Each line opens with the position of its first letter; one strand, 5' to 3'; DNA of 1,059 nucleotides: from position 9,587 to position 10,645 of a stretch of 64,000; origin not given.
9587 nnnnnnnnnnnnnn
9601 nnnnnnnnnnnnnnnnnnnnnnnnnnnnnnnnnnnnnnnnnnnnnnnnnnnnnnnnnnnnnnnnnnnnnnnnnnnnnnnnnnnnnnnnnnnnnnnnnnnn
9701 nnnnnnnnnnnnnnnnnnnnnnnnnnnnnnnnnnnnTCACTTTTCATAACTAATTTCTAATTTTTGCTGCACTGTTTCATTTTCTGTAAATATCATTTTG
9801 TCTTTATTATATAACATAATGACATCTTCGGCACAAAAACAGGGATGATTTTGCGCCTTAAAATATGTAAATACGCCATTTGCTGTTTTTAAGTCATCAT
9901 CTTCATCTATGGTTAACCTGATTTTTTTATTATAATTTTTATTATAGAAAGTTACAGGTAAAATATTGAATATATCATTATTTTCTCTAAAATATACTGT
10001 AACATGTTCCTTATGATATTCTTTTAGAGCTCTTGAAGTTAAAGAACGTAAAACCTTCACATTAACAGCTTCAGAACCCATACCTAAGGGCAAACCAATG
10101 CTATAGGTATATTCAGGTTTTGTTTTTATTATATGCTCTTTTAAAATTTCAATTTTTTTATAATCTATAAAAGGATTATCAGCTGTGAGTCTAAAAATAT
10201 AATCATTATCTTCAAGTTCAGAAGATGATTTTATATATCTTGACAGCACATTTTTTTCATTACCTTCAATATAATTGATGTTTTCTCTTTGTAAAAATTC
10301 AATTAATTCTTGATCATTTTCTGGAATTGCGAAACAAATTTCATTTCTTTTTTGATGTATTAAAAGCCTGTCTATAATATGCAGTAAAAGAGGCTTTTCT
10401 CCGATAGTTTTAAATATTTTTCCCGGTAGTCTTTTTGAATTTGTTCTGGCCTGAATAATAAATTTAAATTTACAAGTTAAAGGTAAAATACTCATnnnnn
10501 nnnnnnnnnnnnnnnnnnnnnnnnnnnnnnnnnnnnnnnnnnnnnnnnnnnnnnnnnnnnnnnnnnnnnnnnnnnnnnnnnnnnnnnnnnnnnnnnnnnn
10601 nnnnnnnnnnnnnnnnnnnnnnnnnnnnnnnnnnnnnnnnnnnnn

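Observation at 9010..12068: Uncharacterised three-gene module: PseG-like + SpsF-like cytidylyltransferase + radical-SAM/SPASM enzyme fused to a nucleotidyltransferase-like domain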

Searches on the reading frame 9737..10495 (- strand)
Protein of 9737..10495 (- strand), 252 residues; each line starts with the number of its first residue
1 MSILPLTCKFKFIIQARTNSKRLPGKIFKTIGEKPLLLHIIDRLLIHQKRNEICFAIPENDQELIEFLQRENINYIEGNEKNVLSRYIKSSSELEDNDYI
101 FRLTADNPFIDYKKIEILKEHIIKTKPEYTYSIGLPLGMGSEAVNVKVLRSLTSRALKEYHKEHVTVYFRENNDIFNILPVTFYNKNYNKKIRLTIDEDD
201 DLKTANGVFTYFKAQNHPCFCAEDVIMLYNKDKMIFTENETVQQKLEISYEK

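Call 3: search_protein_families(library=pfam, proteins=[window:9737-10495:-], max_evalue=1)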
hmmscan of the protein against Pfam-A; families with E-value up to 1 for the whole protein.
window:9737-10495:- (252 aa): 5 families
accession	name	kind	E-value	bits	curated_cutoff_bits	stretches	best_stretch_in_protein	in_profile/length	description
PF02348.25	CTP_transf_3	-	1.6e-24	87.3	22.6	1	12-217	2-209/217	Cytidylyltransferase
PF01128.25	IspD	-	0.022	14.9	27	1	25-80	19-75/221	2-C-methyl-D-erythritol 4-phosphate cytidylyltransferase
PF12804.13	NTP_transf_3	-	0.024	15.3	27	1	26-126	16-115/160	MobA-like NTP transferase domain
PF18467.7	DUF5613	-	0.066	14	33.3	0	158-191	59-92/97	Domain of unknown function (DUF5613)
PF00483.29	NTP_transferase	-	0.094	12.7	21.2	1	21-131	18-133/245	Nucleotidyl transferase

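Call 4: search_protein_families(library=ncbifam, proteins=[window:9737-10495:-], max_evalue=1)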
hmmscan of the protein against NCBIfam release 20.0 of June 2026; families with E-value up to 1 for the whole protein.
window:9737-10495:- (252 aa): 17 families
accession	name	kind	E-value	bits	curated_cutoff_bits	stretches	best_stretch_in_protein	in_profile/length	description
NF003952.0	PRK05450.1-5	subfamily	1.2e-11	44.2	193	1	11-127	4-121/250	3-deoxy-manno-octulosonate cytidylyltransferase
NF009905.0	PRK13368.1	subfamily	3.1e-10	39.8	255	1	9-126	2-118/243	3-deoxy-manno-octulosonate cytidylyltransferase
TIGR04321.1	spiroSPASM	subfamily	7.6e-07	28.2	250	1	34-178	22-173/510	spiro-SPASM protein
TIGR00466.1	kdsB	equivalog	8e-06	25.4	155.2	1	10-126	3-120/241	3-deoxy-manno-octulosonate cytidylyltransferase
TIGR01173.1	glmU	equivalog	2.6e-05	23.3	366.85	1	25-121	19-116/452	bifunctional UDP-N-acetylglucosamine diphosphorylase/glucosamine-1-phosphate N-acetyltransferase GlmU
NF001457.0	PRK00317.1-3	equivalog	0.00025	20.6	164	1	19-126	11-117/200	molybdenum cofactor guanylyltransferase MobA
NF003948.0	PRK05450.1-1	equivalog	0.0003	20.1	281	1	12-122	8-120/248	3-deoxy-manno-octulosonate cytidylyltransferase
NF003950.0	PRK05450.1-3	subfamily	0.00054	19.4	234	1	10-122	3-117/248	3-deoxy-manno-octulosonate cytidylyltransferase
NF001183.0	PRK00155.1-3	subfamily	0.00065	19.1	166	1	24-116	21-123/237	D-ribitol-5-phosphate cytidylyltransferase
NF053639.1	Mfer334_fam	equivalog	0.0022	17.9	260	1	26-130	27-135/209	pseudomurein biosynthesis protein PmurB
NF001186.0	PRK00155.2-3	equivalog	0.0025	17.3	253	1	11-71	6-69/224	2-C-methyl-D-erythritol 4-phosphate cytidylyltransferase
TIGR03310.1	matur_MocA_YgfJ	equivalog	0.0067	16.4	186.45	1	13-127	3-120/188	molybdenum cofactor cytidylyltransferase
TIGR00453.1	ispD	equivalog_domain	0.011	15.3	181.3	1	25-78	18-73/219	2-C-methyl-D-erythritol 4-phosphate cytidylyltransferase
TIGR03584.1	PseF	equivalog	0.012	15.2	205.7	1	13-42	3-32/222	pseudaminic acid cytidylyltransferase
NF006899.0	PRK09382.1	equivalog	0.012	14.7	417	1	13-85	10-87/387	bifunctional 2-C-methyl-D-erythritol 4-phosphate cytidylyltransferase/2-C-methyl-D-erythritol 2,4-cyclodiphosphate synthase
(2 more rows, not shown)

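Call 24: search_solved_structures(query=window:9737-10495:-, max_evalue=0.01)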
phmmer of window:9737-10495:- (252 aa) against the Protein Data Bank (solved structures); distinct sequences matched with E-value up to 0.01: 9.
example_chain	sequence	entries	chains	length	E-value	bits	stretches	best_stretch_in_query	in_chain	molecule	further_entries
6oew_A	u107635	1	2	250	3.9e-20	75.6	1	9-245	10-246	Cytidylyltransferase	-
3duv_A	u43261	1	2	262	0.00046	23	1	10-155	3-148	3-deoxy-manno-octulosonate cytidylyltransferase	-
1vh3_A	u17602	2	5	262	0.00047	22.9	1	10-155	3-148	3-deoxy-manno-octulosonate cytidylyltransferase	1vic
4fcu_A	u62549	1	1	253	0.00051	22.8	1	12-118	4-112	3-deoxy-manno-octulosonate cytidylyltransferase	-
3pol_A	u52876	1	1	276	0.00052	22.8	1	12-118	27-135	3-deoxy-manno-octulosonate cytidylyltransferase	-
3tqd_A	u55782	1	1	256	0.0022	20.7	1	9-122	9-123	3-deoxy-manno-octulosonate cytidylyltransferase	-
3jtj_A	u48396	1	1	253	0.0059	19.3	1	9-145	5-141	3-deoxy-manno-octulosonate cytidylyltransferase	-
4jis_A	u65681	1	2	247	0.0073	19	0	23-116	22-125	ribitol-5-phosphate cytidylyltransferase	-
1gq9_A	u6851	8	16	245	0.0081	18.9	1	11-122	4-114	3-DEOXY-MANNO-OCTULOSONATE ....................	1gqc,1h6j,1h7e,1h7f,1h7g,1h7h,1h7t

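Call 100: search_protein_families(library=ncbifam, alignment_id=A6, max_evalue=0.001)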
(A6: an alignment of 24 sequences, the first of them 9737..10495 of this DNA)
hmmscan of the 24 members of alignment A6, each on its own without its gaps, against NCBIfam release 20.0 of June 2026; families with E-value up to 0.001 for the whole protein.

A. member 1, window:9737-10495:- (252 aa): 9 families
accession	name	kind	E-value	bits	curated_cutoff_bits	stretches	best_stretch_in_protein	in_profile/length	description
NF003952.0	PRK05450.1-5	subfamily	1.2e-11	44.2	193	1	11-127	4-121/250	3-deoxy-manno-octulosonate cytidylyltransferase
NF009905.0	PRK13368.1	subfamily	3.1e-10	39.8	255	1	9-126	2-118/243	3-deoxy-manno-octulosonate cytidylyltransferase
TIGR04321.1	spiroSPASM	subfamily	7.6e-07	28.2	250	1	34-178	22-173/510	spiro-SPASM protein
TIGR00466.1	kdsB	equivalog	8e-06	25.4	155.2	1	10-126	3-120/241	3-deoxy-manno-octulosonate cytidylyltransferase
TIGR01173.1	glmU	equivalog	2.6e-05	23.3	366.85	1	25-121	19-116/452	bifunctional UDP-N-acetylglucosamine diphosphorylase/glucosamine-1-phosphate N-acetyltransferase GlmU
NF001457.0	PRK00317.1-3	equivalog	0.00025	20.6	164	1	19-126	11-117/200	molybdenum cofactor guanylyltransferase MobA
NF003948.0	PRK05450.1-1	equivalog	0.0003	20.1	281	1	12-122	8-120/248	3-deoxy-manno-octulosonate cytidylyltransferase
NF003950.0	PRK05450.1-3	subfamily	0.00054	19.4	234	1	10-122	3-117/248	3-deoxy-manno-octulosonate cytidylyltransferase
NF001183.0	PRK00155.1-3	subfamily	0.00065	19.1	166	0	24-116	21-123/237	D-ribitol-5-phosphate cytidylyltransferase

B. families by the number of members that match (of 24 scanned): 18 families
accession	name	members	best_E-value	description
NF009905.0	PRK13368.1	24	1e-20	3-deoxy-manno-octulosonate cytidylyltransferase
NF003952.0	PRK05450.1-5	24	3.8e-19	3-deoxy-manno-octulosonate cytidylyltransferase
NF003950.0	PRK05450.1-3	20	3.8e-15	3-deoxy-manno-octulosonate cytidylyltransferase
NF003948.0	PRK05450.1-1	18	3.9e-15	3-deoxy-manno-octulosonate cytidylyltransferase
TIGR00466.1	kdsB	16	3.9e-13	3-deoxy-manno-octulosonate cytidylyltransferase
TIGR04321.1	spiroSPASM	13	2.4e-08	spiro-SPASM protein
TIGR03584.1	PseF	10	2.7e-07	pseudaminic acid cytidylyltransferase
TIGR01173.1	glmU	4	3.8e-06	bifunctional UDP-N-acetylglucosamine diphosphorylase/glucosamine-1-phosphate N-acetyltransferase GlmU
TIGR03310.1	matur_MocA_YgfJ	2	2.3e-05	molybdenum cofactor cytidylyltransferase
NF052502.1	man1P_GTase_Rv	2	8.6e-05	mannose-1-phosphate guanylyltransferase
NF001183.0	PRK00155.1-3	2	0.00056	D-ribitol-5-phosphate cytidylyltransferase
NF010937.0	PRK14357.1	1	6.7e-06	bifunctional UDP-N-acetylglucosamine diphosphorylase/glucosamine-1-phosphate N-acetyltransferase GlmU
NF053639.1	Mfer334_fam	1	6.6e-05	pseudomurein biosynthesis protein PmurB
NF010934.1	PRK14354.1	1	0.00021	bifunctional UDP-N-acetylglucosamine diphosphorylase/glucosamine-1-phosphate N-acetyltransferase GlmU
NF001457.0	PRK00317.1-3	1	0.00025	molybdenum cofactor guanylyltransferase MobA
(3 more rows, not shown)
